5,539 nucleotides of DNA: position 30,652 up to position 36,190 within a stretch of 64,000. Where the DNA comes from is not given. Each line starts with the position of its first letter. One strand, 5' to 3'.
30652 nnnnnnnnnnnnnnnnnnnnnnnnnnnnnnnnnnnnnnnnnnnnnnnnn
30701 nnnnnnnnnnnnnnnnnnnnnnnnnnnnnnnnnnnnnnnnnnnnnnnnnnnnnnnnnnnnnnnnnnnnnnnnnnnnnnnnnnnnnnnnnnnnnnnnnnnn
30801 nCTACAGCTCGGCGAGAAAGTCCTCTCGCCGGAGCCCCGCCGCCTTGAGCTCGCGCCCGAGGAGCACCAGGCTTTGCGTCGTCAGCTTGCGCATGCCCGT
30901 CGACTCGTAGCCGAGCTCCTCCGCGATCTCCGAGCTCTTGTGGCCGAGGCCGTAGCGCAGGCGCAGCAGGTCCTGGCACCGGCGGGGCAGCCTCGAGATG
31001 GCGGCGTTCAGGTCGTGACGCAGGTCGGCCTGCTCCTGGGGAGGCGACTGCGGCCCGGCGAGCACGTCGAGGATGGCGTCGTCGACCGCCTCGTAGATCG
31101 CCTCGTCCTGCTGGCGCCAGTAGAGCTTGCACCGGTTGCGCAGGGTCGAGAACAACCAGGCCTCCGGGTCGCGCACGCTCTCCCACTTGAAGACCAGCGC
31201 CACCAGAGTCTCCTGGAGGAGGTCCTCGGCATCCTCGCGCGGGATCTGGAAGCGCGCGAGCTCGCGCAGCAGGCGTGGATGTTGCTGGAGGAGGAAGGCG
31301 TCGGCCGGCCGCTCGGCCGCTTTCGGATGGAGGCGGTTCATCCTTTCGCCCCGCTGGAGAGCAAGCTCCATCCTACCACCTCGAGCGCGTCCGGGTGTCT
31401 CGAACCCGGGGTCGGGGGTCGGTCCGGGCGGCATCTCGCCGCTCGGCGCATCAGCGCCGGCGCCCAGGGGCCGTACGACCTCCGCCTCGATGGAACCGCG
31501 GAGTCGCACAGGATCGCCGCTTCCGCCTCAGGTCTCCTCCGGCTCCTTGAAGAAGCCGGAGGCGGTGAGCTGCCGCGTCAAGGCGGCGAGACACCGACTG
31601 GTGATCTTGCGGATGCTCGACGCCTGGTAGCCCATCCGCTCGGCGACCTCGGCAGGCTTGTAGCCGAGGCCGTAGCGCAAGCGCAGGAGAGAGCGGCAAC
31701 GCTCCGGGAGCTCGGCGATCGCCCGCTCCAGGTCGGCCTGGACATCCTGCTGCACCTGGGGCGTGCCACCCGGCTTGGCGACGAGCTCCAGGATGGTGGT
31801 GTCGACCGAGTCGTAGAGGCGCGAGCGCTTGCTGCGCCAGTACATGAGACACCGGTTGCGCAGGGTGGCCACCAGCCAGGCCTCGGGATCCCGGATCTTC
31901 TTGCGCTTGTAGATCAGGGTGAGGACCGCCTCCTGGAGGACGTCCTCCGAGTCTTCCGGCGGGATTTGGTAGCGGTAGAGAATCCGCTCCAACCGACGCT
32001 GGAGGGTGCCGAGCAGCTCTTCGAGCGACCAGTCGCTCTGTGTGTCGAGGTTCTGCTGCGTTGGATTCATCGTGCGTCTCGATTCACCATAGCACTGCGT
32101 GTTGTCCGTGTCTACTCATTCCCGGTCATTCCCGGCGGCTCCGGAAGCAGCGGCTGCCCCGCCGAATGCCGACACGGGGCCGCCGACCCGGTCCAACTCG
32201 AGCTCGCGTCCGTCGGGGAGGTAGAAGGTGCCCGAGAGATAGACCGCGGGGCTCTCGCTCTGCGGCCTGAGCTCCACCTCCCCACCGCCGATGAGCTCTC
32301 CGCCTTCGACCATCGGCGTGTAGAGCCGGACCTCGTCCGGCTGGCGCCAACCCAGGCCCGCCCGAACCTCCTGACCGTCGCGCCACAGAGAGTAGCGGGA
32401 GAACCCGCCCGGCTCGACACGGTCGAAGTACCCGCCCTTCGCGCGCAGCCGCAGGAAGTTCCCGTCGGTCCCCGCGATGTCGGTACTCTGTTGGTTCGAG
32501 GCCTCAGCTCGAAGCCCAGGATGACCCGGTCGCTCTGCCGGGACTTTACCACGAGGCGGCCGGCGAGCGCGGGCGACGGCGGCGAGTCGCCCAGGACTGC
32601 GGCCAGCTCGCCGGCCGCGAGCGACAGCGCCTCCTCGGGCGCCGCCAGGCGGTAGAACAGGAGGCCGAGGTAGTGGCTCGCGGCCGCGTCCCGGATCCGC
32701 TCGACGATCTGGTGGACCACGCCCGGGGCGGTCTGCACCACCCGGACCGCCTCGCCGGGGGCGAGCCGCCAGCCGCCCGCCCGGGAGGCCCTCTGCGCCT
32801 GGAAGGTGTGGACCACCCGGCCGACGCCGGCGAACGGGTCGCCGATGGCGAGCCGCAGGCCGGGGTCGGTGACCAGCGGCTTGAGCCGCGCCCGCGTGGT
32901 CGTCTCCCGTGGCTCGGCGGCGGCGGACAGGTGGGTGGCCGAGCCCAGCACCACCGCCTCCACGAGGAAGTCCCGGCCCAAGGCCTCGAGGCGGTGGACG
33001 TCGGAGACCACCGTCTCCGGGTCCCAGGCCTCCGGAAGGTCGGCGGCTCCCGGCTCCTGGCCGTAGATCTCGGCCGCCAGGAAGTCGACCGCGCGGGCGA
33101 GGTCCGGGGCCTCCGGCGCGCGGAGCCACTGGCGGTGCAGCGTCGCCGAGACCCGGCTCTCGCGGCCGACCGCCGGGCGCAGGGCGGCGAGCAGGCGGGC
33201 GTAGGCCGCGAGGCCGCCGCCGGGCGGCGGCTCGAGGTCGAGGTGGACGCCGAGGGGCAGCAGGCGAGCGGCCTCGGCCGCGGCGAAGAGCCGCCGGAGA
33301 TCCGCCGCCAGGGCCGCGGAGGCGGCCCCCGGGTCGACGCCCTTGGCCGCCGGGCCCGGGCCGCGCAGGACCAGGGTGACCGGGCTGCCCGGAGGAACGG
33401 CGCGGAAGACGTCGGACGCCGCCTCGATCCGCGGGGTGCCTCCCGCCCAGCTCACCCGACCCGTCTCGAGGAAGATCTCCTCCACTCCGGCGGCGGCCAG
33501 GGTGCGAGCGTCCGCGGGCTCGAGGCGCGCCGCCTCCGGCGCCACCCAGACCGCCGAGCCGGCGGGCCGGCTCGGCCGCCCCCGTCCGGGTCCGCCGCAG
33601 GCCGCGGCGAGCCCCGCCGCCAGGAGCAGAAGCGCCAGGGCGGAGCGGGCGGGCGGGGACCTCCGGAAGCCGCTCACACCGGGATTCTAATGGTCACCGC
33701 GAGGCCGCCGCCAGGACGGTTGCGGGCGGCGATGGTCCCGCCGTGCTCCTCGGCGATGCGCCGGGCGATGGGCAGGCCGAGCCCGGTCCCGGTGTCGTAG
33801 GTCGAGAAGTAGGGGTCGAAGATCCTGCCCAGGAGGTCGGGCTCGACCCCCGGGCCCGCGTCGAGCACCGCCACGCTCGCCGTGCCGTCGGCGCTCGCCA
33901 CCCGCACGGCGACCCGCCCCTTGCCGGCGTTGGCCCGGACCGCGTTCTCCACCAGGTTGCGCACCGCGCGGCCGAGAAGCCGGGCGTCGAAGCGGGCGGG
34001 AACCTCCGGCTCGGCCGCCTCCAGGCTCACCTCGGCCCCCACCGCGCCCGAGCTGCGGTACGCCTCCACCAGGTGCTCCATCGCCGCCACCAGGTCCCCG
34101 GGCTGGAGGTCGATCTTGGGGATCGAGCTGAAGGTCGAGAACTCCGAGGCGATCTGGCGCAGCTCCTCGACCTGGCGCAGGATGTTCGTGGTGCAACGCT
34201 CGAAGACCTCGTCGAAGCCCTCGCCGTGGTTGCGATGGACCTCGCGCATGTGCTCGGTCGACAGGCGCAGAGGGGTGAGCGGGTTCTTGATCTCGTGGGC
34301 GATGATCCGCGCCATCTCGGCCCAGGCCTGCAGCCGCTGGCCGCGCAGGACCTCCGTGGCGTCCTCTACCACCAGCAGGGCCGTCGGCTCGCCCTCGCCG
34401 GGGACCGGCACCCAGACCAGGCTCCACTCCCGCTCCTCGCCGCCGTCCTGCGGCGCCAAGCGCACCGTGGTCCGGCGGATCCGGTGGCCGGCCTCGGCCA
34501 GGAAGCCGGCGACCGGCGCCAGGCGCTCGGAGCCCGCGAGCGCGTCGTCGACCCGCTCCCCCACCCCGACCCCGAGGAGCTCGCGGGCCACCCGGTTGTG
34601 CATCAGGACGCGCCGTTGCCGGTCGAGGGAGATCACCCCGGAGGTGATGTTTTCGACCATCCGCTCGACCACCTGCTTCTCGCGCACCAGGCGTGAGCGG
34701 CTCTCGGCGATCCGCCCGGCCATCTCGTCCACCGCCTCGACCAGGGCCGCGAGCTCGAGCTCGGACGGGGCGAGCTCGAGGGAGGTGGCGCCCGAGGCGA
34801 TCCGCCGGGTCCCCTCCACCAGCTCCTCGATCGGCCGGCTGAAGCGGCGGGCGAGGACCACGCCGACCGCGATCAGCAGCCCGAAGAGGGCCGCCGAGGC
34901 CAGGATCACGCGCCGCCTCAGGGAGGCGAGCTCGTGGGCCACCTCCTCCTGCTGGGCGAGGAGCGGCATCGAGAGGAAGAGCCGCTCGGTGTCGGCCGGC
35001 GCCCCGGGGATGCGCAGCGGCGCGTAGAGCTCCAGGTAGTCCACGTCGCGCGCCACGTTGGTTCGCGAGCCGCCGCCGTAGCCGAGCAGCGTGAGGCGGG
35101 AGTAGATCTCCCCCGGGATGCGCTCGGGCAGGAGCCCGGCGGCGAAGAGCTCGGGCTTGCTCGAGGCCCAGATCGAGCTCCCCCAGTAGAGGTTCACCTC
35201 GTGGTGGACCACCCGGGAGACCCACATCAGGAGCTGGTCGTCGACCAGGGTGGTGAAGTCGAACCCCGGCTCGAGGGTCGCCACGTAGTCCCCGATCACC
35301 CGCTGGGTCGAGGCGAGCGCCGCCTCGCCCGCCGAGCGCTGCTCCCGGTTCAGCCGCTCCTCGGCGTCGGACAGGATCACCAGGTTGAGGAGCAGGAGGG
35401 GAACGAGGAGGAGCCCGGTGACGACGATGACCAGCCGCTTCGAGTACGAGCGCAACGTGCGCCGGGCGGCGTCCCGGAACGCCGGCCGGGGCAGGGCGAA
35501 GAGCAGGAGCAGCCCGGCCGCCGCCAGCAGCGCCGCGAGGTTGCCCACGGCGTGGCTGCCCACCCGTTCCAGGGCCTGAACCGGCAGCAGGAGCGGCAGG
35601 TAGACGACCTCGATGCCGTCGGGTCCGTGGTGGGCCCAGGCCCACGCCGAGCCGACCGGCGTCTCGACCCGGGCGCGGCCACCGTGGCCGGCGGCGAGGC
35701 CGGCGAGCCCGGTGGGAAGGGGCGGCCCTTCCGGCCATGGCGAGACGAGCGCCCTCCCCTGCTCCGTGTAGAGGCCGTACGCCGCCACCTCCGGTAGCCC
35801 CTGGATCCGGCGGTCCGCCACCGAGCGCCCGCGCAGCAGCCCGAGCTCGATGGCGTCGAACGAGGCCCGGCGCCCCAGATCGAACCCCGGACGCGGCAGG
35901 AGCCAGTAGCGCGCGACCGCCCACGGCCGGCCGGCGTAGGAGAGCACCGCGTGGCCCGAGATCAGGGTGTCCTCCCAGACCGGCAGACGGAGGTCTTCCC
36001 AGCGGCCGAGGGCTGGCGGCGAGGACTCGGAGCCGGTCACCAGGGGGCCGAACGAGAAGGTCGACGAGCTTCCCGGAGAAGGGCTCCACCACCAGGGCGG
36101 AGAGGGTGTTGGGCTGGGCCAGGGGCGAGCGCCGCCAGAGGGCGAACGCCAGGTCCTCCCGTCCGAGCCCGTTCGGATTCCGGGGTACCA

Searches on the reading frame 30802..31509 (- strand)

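Call 16: search_protein_families(library=pfam, proteins=[window:30802-31509:-], max_evalue=0.001)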
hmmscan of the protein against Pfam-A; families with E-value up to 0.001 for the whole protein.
window:30802-31509:- (235 aa): 2 families
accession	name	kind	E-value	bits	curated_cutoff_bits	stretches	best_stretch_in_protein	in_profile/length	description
PF04542.20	Sigma70_r2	-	5.1e-11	42.7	24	1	76-135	4-69/71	Sigma-70 region 2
PF08281.18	Sigma70_r4_2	-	3.3e-06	27.1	25.7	1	166-207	3-44/54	Sigma-70, region 4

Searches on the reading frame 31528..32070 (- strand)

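Call 16: search_protein_families(library=pfam, proteins=[window:31528-32070:-], max_evalue=0.001)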
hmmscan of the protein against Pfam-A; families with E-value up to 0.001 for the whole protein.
window:31528-32070:- (180 aa): 3 families
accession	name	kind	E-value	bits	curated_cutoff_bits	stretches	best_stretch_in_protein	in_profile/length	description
PF04542.20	Sigma70_r2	-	1.5e-12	47.6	24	1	22-83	4-70/71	Sigma-70 region 2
PF08281.18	Sigma70_r4_2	-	3.8e-08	33.3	25.7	1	113-161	3-51/54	Sigma-70, region 4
PF04545.22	Sigma70_r4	-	2.2e-07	30.7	24.1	1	117-164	1-48/50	Sigma-70, region 4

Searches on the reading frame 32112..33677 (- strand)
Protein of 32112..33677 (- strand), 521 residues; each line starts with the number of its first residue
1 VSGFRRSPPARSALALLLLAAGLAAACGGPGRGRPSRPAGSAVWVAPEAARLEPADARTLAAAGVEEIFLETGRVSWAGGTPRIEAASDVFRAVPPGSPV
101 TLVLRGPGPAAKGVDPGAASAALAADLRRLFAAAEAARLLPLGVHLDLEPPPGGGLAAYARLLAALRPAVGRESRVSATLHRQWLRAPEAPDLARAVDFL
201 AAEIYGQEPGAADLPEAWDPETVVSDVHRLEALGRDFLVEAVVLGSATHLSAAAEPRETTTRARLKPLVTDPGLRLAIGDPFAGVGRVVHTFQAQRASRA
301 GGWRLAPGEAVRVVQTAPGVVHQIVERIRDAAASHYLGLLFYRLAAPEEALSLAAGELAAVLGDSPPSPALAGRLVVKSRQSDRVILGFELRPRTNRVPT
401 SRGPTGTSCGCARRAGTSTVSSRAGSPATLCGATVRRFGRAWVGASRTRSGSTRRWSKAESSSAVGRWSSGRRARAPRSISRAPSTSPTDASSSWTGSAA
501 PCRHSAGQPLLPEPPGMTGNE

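Call 22: search_protein_families(library=pfam, proteins=[window:32112-33677:-], max_evalue=0.001)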
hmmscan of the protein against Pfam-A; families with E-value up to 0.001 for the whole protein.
window:32112-33677:- (521 aa): 1 family
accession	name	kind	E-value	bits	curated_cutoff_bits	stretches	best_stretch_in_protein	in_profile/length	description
PF11340.13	DUF3142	-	0.00011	22.8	30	0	122-206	22-105/202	Protein of unknown function (DUF3142)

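Call 36: search_protein_families(library=ncbifam, proteins=[window:32112-33677:-], max_evalue=0.001)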
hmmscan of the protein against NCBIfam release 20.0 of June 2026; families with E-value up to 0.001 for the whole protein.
window:32112-33677:- (521 aa): 0 families

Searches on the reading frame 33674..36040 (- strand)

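Call 6: search_protein_families(library=pfam, proteins=[window:33674-36040:-], max_evalue=0.01)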
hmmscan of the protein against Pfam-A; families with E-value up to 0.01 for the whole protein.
window:33674-36040:- (788 aa): 7 families
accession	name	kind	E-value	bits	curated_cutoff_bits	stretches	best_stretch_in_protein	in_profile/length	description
PF02518.31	HATPase_c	-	1.4e-23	83.9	26.4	1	685-787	2-108/111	Histidine kinase-, DNA gyrase B-, and HSP90-like ATPase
PF00512.31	HisKA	-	3.7e-08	33.7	26.9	1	574-640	3-63/66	His Kinase A (phospho-acceptor) domain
PF00672.30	HAMP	-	3.3e-07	31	25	1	395-445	1-52/53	HAMP domain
PF13188.13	PAS_8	-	0.00034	20.8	21.8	1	459-499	4-45/65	PAS domain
PF08448.16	PAS_4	-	0.00088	19.9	23.1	1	463-564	2-108/110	PAS fold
PF13581.12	HATPase_c_2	-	0.0018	18.8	27.4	1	692-769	39-113/127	Histidine kinase-like ATPase domain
PF00989.32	PAS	-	0.003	18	22.6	1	459-493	4-38/113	PAS fold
